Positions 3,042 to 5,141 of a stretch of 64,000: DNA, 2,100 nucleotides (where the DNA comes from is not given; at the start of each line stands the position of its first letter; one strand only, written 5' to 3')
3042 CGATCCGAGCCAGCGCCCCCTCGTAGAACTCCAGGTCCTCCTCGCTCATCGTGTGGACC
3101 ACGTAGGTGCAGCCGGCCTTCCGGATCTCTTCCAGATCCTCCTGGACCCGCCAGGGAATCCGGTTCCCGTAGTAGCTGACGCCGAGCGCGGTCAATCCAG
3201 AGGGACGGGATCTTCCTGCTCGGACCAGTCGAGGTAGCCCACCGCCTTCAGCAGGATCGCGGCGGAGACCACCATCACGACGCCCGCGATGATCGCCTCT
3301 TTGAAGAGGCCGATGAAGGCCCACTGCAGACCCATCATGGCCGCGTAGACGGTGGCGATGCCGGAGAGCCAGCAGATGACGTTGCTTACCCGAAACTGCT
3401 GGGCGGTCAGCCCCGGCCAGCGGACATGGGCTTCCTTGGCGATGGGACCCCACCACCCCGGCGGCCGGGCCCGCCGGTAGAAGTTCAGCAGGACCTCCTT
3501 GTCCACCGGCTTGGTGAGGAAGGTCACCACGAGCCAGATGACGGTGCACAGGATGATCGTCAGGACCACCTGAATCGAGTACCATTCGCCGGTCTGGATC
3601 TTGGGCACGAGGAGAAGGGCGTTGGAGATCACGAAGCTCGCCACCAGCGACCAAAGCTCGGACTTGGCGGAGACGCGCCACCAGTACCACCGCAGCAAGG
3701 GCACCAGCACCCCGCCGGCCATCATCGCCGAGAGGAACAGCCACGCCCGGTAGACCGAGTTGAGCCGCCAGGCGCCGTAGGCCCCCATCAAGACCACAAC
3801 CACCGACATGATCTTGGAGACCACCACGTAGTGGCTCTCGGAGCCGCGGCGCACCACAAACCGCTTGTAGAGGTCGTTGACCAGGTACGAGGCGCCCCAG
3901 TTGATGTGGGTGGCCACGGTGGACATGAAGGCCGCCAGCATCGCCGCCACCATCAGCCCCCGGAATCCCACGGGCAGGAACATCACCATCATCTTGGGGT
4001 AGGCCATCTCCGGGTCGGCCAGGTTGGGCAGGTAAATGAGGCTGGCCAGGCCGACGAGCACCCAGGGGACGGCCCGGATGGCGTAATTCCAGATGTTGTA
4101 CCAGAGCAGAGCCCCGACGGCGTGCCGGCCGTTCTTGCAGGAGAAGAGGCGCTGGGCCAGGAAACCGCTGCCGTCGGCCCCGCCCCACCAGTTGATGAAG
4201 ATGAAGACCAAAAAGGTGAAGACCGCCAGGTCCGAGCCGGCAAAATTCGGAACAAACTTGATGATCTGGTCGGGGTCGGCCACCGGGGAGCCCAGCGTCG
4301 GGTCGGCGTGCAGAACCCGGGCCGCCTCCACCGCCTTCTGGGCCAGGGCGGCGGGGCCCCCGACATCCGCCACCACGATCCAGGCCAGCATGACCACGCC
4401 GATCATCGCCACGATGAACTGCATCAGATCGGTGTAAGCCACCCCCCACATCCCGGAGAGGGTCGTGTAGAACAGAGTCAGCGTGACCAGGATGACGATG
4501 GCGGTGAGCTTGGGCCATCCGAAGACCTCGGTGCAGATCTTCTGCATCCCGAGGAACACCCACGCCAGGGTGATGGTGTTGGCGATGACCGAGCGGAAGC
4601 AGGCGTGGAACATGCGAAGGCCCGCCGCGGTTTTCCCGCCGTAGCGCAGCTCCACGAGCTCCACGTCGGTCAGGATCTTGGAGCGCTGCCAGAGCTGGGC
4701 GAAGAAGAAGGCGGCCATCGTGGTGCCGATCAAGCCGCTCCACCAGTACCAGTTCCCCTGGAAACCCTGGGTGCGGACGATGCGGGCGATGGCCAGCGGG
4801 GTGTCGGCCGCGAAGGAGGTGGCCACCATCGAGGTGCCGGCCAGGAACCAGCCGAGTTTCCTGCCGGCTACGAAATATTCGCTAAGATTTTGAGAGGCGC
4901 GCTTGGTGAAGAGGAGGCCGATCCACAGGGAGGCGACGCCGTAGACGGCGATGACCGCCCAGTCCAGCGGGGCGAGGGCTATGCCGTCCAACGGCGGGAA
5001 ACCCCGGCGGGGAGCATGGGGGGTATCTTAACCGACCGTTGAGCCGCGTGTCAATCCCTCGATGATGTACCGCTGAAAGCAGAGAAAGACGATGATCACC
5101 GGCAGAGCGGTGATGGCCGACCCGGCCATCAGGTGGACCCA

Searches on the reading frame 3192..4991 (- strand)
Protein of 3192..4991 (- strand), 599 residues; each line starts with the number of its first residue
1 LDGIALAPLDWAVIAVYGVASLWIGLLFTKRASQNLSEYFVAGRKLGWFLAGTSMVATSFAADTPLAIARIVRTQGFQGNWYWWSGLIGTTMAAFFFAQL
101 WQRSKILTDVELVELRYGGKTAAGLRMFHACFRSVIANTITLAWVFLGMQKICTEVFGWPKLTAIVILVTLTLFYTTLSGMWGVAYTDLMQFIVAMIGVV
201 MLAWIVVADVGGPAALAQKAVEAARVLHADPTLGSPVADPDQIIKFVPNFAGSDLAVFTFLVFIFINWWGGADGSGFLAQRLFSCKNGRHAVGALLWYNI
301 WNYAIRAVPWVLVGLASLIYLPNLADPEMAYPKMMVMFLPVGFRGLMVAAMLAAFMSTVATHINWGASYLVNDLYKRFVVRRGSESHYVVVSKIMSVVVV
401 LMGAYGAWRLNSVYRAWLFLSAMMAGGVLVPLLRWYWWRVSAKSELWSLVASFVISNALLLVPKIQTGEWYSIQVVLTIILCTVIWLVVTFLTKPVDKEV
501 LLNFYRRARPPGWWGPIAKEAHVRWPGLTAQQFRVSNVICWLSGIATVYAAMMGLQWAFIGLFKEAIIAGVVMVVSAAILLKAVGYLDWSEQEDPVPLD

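Call 6: search_protein_families(library=pfam, proteins=[window:3192-4991:-], max_evalue=0.01)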
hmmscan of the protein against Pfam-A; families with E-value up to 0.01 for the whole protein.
window:3192-4991:- (599 aa): 1 family
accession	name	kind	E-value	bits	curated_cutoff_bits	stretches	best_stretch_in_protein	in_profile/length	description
PF00474.23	SSF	-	6.8e-42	144.2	22.8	1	39-450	1-404/406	Sodium:solute symporter family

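Call 51: search_protein_families(library=ncbifam, proteins=[window:3192-4991:-], max_evalue=0.001)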
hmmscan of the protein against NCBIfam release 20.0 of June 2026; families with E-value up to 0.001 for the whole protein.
window:3192-4991:- (599 aa): 8 families
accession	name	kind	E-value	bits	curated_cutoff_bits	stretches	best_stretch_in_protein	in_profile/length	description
TIGR00813.1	sss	superfamily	1.5e-47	162.6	184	1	39-451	1-410/411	sodium/solute symporter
TIGR02121.1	Na_Pro_sym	equivalog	3e-20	72.4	515.5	1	13-498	6-474/488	sodium/proline symporter PutP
NF007790.0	PRK10484.1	equivalog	9.4e-16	57.7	401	1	25-491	20-481/527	solute:sodium symporter family transporter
TIGR03648.1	Na_symport_lg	subfamily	1.8e-15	56.4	320.75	2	16-209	5-193/547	VC_2705 family sodium/solute symporter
TIGR02119.1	panF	equivalog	3.4e-15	56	328.05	1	28-490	24-465/471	sodium/pantothenate symporter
TIGR02711.1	symport_actP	equivalog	1.1e-07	31.1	1099.25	1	16-212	40-231/549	cation/acetate symporter ActP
NF006903.2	PRK09395.1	subfamily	3.4e-07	29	750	1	14-454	41-473/552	cation/acetate symporter ActP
NF011948.0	PRK15419.1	equivalog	5.4e-05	22.2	955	1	343-494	326-474/502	sodium/proline symporter PutP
